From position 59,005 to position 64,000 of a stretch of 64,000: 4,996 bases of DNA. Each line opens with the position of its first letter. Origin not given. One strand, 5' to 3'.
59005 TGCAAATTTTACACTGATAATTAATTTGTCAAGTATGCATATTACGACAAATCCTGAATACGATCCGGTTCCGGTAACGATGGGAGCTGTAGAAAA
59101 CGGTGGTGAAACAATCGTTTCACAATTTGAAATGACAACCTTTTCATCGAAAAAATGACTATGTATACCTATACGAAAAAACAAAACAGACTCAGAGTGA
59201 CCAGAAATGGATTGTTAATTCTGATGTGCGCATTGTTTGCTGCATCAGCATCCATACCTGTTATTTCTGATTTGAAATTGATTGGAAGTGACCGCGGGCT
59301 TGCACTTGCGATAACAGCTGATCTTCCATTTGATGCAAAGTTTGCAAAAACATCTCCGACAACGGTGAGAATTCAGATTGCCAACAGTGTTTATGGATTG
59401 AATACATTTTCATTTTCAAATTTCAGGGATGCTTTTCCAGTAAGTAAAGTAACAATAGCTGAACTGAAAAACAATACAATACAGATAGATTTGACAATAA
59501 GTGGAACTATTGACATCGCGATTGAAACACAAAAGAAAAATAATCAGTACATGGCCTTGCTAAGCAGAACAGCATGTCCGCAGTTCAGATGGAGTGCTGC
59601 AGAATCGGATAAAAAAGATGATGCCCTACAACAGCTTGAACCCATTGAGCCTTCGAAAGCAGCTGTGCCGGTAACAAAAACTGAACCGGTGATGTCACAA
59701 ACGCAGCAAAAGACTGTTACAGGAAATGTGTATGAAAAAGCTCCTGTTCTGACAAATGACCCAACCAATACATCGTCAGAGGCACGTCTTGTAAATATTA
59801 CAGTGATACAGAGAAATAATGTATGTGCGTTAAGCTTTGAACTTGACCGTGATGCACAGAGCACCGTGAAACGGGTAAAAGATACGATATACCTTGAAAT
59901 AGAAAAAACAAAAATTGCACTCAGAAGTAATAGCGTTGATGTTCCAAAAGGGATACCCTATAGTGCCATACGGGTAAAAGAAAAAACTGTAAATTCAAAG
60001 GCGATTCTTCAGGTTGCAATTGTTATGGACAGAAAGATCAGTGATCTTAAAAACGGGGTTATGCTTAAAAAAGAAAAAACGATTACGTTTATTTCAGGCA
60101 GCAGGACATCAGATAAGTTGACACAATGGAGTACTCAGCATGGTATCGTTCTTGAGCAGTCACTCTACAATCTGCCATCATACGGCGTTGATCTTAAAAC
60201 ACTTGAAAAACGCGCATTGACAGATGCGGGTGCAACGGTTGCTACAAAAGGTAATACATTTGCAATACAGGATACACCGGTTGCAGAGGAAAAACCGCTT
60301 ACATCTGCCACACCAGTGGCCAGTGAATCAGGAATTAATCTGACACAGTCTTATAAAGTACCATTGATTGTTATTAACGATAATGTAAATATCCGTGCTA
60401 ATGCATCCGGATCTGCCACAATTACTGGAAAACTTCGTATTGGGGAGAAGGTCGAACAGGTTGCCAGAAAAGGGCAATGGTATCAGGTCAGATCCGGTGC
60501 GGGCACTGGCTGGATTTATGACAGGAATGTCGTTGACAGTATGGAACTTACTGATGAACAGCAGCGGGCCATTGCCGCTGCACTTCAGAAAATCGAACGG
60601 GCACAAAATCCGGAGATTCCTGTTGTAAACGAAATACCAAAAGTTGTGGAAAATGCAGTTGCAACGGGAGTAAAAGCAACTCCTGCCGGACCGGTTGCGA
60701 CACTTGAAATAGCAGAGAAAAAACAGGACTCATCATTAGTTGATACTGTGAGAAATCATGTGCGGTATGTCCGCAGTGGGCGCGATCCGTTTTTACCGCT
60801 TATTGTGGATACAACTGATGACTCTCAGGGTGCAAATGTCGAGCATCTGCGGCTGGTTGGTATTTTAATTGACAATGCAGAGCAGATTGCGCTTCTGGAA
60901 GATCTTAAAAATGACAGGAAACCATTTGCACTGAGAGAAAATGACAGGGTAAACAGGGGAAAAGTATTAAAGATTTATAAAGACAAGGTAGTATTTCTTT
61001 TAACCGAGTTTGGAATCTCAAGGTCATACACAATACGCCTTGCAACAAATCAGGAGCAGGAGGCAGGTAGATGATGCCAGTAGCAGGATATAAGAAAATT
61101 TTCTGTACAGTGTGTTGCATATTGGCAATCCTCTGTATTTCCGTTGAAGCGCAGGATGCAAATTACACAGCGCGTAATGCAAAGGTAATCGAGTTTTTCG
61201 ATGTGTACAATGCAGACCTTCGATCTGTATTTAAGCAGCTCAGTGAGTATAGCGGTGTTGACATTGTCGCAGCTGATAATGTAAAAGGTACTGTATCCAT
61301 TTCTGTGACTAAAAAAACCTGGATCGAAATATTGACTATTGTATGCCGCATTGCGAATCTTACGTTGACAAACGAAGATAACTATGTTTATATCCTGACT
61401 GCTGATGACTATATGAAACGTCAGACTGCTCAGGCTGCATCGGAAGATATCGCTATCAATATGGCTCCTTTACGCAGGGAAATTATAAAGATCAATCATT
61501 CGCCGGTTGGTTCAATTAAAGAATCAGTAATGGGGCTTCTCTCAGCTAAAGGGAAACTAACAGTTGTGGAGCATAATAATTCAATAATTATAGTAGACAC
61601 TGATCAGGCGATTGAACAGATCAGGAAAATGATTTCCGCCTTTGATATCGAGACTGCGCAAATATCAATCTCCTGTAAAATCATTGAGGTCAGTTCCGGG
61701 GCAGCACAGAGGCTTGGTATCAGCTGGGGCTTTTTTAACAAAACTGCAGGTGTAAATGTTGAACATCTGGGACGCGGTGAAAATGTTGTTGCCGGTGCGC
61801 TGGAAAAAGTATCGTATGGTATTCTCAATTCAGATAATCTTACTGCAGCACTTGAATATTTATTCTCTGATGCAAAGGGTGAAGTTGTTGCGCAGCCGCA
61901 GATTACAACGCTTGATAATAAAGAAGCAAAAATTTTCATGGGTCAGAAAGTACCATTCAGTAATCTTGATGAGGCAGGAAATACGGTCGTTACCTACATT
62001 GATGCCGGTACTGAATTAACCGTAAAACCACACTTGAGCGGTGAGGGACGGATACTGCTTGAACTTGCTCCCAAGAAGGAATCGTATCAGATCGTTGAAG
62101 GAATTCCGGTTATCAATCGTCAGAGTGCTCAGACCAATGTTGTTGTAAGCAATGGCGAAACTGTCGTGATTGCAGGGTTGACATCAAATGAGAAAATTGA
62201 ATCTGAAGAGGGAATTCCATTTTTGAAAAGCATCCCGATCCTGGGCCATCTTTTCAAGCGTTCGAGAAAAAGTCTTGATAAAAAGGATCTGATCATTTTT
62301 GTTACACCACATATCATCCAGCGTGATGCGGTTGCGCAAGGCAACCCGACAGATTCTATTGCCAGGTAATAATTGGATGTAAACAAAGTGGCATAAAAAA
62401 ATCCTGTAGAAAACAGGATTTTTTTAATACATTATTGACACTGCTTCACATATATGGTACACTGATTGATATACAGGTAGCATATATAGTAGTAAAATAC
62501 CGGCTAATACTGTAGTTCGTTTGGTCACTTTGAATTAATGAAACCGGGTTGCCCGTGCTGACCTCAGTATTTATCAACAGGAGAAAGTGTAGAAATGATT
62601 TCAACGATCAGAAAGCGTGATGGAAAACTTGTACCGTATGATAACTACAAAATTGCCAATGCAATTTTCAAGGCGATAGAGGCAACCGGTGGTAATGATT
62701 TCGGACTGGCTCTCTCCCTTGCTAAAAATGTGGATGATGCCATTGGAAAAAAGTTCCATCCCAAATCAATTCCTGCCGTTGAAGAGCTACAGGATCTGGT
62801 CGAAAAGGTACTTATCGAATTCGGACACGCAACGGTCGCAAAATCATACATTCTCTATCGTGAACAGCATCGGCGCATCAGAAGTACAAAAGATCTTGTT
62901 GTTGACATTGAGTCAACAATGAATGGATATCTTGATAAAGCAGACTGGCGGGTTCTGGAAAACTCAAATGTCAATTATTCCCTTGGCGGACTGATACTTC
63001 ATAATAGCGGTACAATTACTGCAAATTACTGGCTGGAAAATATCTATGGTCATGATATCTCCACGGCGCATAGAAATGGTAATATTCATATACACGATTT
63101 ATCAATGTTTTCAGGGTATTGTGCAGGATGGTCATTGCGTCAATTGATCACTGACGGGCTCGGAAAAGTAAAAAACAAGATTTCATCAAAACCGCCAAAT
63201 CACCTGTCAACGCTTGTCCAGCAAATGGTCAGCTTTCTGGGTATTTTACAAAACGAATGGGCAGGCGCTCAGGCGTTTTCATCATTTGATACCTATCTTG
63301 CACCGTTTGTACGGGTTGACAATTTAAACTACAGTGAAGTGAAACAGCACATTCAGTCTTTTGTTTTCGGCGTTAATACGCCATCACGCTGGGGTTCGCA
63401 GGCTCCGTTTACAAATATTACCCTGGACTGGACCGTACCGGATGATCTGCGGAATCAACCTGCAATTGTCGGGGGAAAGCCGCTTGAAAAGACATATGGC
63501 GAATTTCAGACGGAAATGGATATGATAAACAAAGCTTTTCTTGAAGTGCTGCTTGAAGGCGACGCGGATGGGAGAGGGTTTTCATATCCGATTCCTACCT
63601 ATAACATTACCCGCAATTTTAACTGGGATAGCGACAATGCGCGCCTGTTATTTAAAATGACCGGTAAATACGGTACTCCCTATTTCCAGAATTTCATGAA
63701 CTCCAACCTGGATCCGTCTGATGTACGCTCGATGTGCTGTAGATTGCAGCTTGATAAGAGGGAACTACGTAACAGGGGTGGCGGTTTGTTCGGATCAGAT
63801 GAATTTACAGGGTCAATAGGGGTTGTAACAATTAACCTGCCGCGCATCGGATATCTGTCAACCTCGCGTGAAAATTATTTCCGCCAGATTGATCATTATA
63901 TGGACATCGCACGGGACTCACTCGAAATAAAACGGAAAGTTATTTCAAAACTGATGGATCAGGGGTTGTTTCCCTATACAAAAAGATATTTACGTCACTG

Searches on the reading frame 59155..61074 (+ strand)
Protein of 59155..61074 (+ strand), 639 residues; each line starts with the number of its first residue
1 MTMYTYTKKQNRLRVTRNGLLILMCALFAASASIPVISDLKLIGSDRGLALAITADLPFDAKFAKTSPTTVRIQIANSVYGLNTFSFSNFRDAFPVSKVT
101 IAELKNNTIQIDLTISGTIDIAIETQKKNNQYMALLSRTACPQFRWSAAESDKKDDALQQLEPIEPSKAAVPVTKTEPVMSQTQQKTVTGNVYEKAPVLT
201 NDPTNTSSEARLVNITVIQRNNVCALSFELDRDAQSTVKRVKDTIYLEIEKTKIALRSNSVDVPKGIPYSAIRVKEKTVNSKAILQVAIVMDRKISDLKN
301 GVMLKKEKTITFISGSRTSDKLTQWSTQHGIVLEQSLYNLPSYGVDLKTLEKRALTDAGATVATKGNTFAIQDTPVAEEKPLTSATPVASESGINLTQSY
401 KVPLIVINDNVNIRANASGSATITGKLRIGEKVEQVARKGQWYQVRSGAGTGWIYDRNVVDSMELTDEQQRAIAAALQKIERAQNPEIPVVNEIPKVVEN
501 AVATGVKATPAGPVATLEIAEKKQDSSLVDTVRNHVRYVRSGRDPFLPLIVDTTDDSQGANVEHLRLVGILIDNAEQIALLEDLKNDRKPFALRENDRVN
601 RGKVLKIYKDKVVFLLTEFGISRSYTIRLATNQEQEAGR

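Call 86: search_protein_families(library=pfam, proteins=[window:59155-61074:+], max_evalue=0.01)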
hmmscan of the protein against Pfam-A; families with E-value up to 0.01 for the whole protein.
window:59155-61074:+ (639 aa): 2 families
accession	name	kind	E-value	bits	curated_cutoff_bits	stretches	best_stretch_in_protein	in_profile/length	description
PF08239.17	SH3_3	-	1.7e-08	34.9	27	1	409-457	1-51/54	Bacterial SH3 domain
PF06347.19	SH3_4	-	9.7e-06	25.7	24.1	1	409-459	3-54/56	Bacterial SH3 domain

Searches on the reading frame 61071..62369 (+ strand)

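Call 86: search_protein_families(library=pfam, proteins=[window:61071-62369:+], max_evalue=0.01)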
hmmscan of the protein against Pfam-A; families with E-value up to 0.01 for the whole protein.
window:61071-62369:+ (432 aa): 5 families
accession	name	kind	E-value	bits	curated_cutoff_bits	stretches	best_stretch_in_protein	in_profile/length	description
PF00263.26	Secretin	-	2.6e-44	151.2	27.5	1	266-417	4-169/169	Bacterial type II and III secretion system protein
PF03958.22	Secretin_N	-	4.4e-08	33.7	28.2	1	137-197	2-69/69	Bacterial type II/III secretion system short domain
PF21305.2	type_II_gspD_N0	-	4.5e-05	23.7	27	1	45-105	3-67/71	GspD-like, N0 domain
PF16344.10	FecR_C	-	0.00072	20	24.4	1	47-108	6-70/70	FecR, C-terminal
PF07660.19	STN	-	0.0033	17.6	28.4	1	65-108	3-49/52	Secretin and TonB N terminus short domain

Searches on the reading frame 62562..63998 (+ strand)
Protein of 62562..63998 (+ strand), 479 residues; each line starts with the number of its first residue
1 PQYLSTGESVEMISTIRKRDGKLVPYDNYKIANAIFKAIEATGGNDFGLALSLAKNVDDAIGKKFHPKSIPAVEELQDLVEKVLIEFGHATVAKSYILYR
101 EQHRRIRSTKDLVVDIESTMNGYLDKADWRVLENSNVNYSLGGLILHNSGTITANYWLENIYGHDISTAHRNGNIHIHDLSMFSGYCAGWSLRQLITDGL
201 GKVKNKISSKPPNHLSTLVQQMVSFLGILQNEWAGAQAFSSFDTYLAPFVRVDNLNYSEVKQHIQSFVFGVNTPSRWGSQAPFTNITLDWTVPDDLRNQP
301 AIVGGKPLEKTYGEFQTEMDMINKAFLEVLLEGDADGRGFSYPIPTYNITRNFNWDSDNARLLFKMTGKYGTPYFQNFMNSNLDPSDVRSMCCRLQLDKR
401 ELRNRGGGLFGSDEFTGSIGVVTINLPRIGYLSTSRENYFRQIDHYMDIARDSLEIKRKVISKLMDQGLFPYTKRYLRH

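Call 86: search_protein_families(library=pfam, proteins=[window:62562-63998:+], max_evalue=0.01)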
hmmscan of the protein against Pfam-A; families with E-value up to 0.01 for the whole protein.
window:62562-63998:+ (479 aa): 2 families
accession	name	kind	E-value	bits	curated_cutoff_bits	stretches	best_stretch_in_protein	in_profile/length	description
PF13597.11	NRDD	-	4.6e-109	366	26.2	1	133-478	1-340/562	Anaerobic ribonucleoside-triphosphate reductase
PF03477.21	ATP-cone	-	6.9e-21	75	25.8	1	15-104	2-87/88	ATP cone domain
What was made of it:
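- Closest known: PflX/COG1313-type and glycyl-radical-activase-type radical SAM enzymes. Different: NrdD is 15 kb away at 62562+ (call 86).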
